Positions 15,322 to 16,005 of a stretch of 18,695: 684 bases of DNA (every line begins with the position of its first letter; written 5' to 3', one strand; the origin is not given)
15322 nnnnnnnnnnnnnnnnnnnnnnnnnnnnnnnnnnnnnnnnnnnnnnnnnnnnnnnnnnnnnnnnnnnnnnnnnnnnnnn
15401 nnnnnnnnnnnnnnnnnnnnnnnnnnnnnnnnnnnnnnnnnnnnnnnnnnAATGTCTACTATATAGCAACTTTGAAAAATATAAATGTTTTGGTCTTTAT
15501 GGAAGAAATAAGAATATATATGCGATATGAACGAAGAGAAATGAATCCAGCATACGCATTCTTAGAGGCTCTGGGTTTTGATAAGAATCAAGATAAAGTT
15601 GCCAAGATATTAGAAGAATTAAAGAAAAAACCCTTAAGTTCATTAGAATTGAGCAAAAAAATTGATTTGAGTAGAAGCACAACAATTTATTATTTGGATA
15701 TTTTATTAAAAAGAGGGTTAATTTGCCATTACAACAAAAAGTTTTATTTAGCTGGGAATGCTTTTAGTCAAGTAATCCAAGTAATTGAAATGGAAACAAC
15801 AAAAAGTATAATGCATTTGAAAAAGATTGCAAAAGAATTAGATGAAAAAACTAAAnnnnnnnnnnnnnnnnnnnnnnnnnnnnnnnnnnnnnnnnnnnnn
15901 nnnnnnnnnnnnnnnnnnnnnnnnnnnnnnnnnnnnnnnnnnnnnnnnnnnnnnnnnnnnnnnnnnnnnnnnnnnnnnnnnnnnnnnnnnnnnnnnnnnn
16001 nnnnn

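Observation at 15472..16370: Translationally coupled wHTH regulator + minimal S2P-like membrane metalloprotease, divergent from the giant surface protein gene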

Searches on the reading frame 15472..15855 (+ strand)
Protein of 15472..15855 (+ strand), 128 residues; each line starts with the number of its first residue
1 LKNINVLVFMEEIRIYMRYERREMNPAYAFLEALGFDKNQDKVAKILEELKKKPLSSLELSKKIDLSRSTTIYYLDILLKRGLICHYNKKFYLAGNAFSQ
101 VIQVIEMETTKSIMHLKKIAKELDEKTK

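Call 3: search_protein_families(library=pfam, proteins=[window:15472-15855:+], max_evalue=1)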
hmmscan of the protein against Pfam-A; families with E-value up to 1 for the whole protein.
window:15472-15855:+ (128 aa): 15 families
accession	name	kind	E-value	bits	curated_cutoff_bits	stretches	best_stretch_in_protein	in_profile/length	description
PF01022.26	HTH_5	-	9.4e-07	29.1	22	1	43-84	4-45/47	Bacterial regulatory protein, arsR family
PF13412.12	HTH_24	-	4.8e-06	26.5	21.9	1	45-84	7-47/48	Winged helix-turn-helix DNA-binding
PF14947.12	HTH_45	-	0.00011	22.6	25.5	1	43-93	8-58/77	Winged helix-turn-helix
PF12840.13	HTH_20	-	0.00028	21.2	27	1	44-84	7-48/51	Helix-turn-helix domain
PF25213.1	HVO_A0261_N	-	0.0011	19.2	35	1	43-93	13-63/86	HVO_A0261 N-terminal domain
PF08279.18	HTH_11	-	0.002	18.4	25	1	44-82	3-43/55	HTH domain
PF01047.28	MarR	-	0.0032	17.8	24.6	1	53-84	16-47/59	MarR family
PF09339.16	HTH_IclR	-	0.0095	16.1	22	1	52-84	14-48/52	IclR helix-turn-helix domain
PF24270.1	HTH_Cmi2_C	-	0.032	14.9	27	1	31-90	65-124/125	Cmi2, C-terminal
PF05584.17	Sulfolobus_pRN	-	0.064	13.8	20.8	1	44-91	8-55/72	Sulfolobus plasmid regulatory protein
PF01978.25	TrmB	-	0.07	13.4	25.6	1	31-84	1-52/68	Sugar-specific transcriptional regulator TrmB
PF12802.13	MarR_2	-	0.071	13.7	27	1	46-85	10-51/61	MarR family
PF01381.28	HTH_3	-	0.071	13.6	23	0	49-70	4-25/55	Helix-turn-helix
PF21247.3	Fic-like_C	-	0.12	12.7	27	1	41-83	1-45/64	Filamentation induced by cAMP protein Fic-like, C-terminal domain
PF21476.4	PF0610-like_N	-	0.16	12.7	33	1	45-70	5-29/50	PF0610-like, N-terminal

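Call 4: search_protein_families(library=ncbifam, proteins=[window:15472-15855:+], max_evalue=1)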
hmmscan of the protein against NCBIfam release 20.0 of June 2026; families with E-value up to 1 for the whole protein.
window:15472-15855:+ (128 aa): 8 families
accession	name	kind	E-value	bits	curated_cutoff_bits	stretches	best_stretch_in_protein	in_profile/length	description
TIGR01884.1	cas_HTH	subfamily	5.5e-06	25.9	60.2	1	13-88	116-190/202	CRISPR-associated CARF protein Csa3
NF033789.1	repress_SdpR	subfamily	0.00035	20.4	100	1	45-93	12-60/79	autorepressor SdpR family transcription factor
TIGR04176.1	MarR_EPS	equivalog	0.0028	17.7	88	1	40-88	3-52/105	MarR family EPS-associated transcriptional regulator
NF053610.1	Sso10a_fam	subfamily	0.0034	17.4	60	1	43-93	7-56/64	Sso10a family chromatin protein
NF040939.2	trans_reg_lrs14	equivalog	0.0086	16.1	90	1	45-86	25-68/103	Lrs14 family HTH-type transcriptional regulator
NF008370.0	PRK11169.1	equivalog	0.012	15.3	233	1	38-90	10-64/164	leucine-responsive transcriptional regulator Lrp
NF033788.1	HTH_metalloreg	subfamily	0.028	14.2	55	1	45-84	15-55/77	metalloregulator ArsR/SmtB family transcription factor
NF053755.1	MsvR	equivalog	0.045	13.4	220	1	44-86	16-58/236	transcriptional factor MsvR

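Call 35: find_homologous_proteins(query=window:15499-15855:+, max_evalue=0.001)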
Query window:15499-15855:+ (119 aa): 6 proteins with E <= 0.001 among 19 candidates.
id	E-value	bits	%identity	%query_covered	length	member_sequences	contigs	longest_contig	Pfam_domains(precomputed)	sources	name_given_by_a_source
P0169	8.4e-62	224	91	100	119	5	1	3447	PF13412.13,PF01022.27,PF14947.13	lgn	-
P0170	9.7e-59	214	87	100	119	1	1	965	PF13412.13,PF01022.27,PF14947.13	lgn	-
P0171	6.8e-47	176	71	97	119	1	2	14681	PF13412.13,PF01022.27,PF25213.2,PF14947.13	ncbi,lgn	-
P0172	6.2e-39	150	61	100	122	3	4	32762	PF13412.13,PF01022.27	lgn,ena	-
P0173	5.2e-38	147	63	100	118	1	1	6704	PF12840.14,PF13412.13,PF01022.27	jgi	-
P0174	1.5e-35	140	61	94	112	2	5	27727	PF13412.13,PF01022.27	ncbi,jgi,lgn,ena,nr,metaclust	ncbi:MAG: hypothetical protein COT14_04110 [Candidatus Diapherotrites archaeon CG08_land_8_20_14_0_2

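Call 41: predict_structure(alignment_id=A2)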
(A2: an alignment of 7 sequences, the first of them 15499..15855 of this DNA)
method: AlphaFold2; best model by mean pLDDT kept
length: 119 residues; sequences in the alignment: 7
mean_pLDDT: 72.1   pTM: 0.55
mean pLDDT of the five models: 72.1, 71.8, 70.7, 69.6, 69.6
residues with pLDDT >= 90: 23; 70-90: 51; 50-70: 28; < 50: 17
segments of 3 or more residues with pLDDT < 50: 1-15
pLDDT, mean of each block of 10 residues (from residue 1): 30 48 69 87 91 92 90 83 69 57 74 74
secondary structure, 60 per line:
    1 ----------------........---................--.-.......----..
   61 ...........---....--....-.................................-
elements in order: H17-24 H28-43 H48-54 H59-71 E75-78 E81-84 H86-118

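Call 49: fold_search(model_id=the predicted structure, library=pdb)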
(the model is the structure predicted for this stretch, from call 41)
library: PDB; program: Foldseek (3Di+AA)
matches with E <= 10: 1842; with E <= 0.001: 1
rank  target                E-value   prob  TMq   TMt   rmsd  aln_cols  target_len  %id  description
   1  7clu_B                9.9e-04  1.00  0.43  0.18   7.1        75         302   16  PigF with SAH (released 2021-07-28)
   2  1bja_A                1.1e-03  1.00  0.49  0.59   6.8        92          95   18  ACTIVATION DOMAIN OF THE PHAGE T4 TRANSCRIPTION FACTOR MOTA (released 1998-11-04)
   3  7clf_A                1.1e-03  1.00  0.43  0.16   7.1        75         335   16  PigF with SAH (released 2021-07-28)
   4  7clu_A                1.3e-03  1.00  0.43  0.16   7.1        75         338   16  PigF with SAH (released 2021-07-28)
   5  1smt_A                1.8e-03  1.00  0.49  0.58   9.4        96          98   16  SMTB REPRESSOR FROM SYNECHOCOCCUS PCC7942 (released 1997-12-03)
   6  2kko_MODEL_1_A        1.8e-03  1.00  0.47  0.51   7.7        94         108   15  Solution NMR structure of the homodimeric winged helix-turn-helix DNA-binding domain (fragment 1-100) Mb0332 f (released 2009-08-11)
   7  3lst_A                2.3e-03  1.00  0.42  0.16   5.6        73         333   18  Crystal Structure of CalO1, Methyltransferase in Calicheamicin Biosynthesis, SAH bound form (released 2010-03-02)
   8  6cdb_A                2.7e-03  1.00  0.47  0.57   9.2        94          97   16  Crystal Structure of V66L CzrA in the Zn(II)bound state (released 2018-07-11)
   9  8tjj_A                2.7e-03  1.00  0.38  0.15   5.9        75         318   19  SAM-dependent methyltransferase RedM bound to SAM (released 2023-12-13)
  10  1r23_A                3.0e-03  1.00  0.49  0.55  10.0        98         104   16  Crystal structure of the cyanobacterial metallothionein repressor SmtB in the Zn1-form (one Zn(II) per dimer) (released 2004-05-18)
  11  1smt_B                3.2e-03  1.00  0.49  0.57   9.8        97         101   16  SMTB REPRESSOR FROM SYNECHOCOCCUS PCC7942 (released 1997-12-03)
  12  1r22_A                3.7e-03  1.00  0.49  0.61   9.4        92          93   17  Crystal structure of the cyanobacterial metallothionein repressor SmtB (C14S/C61S/C121S mutant) in the Zn2alpha5-form (released 2004-05-18)
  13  8tjj_C                3.7e-03  1.00  0.38  0.15   5.5        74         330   19  SAM-dependent methyltransferase RedM bound to SAM (released 2023-12-13)
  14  7wze_Y                3.9e-03  1.00  0.47  0.37   6.7        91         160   21  Structure of Transcriptional regulator from Bacillus subtilis (strain 168) (released 2022-04-20)
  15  8bij_A                3.9e-03  1.00  0.36  0.15   5.2        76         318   18  O-Methyltransferase Plu4894 (mutant I88M, W91L, C97Y, S142L, G146V, Y258M, L270F, S309Y) in complex with SAH (released 2023-03-08)
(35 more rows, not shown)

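Call 64: search_protein_families(library=padloc, proteins=[window:15499-15855:+], max_evalue=0.1)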
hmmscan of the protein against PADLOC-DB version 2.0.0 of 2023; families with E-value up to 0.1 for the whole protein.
window:15499-15855:+ (119 aa): 10 families
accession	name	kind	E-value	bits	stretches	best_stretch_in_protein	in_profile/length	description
PDLC01858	CARF3--CARF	-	1.6e-06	26.2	1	32-87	144-199/204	-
PDLC01434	CasR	-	6.7e-06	24.1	1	27-79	124-175/191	"CAS-I,CAS-II,CAS-III,CAS-IV,CAS-V,CAS-VI; associated_signaling"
PDLC01268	CasR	-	4.6e-05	21.4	1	30-80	122-172/179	"CAS-I,CAS-II,CAS-III,CAS-IV,CAS-V,CAS-VI; associated_signaling"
PDLC01863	CARF3--CARF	-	7.7e-05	20.5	1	35-77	122-164/182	-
PDLC01044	Csa3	-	0.00042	18.3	1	29-81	133-183/194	Type I-A associated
PDLC01438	Csa3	-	0.00044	18.4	1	21-91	141-208/305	"CAS-I,CAS-II,CAS-III,CAS-IV,CAS-V,CAS-VI; associated_signaling"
PDLC01848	CARF3--CARF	-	0.00048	17.9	1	28-79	133-183/197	-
PDLC01849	CARF3--CARF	-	0.00058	17.6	1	24-79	131-185/197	-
PDLC03928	PsyrT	-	0.0023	14.3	1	30-110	363-444/689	-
PDLC01720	Csa3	-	0.017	13.7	1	21-76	18-76/118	Csa3_1_CAS-I-II-III-IV-V-VI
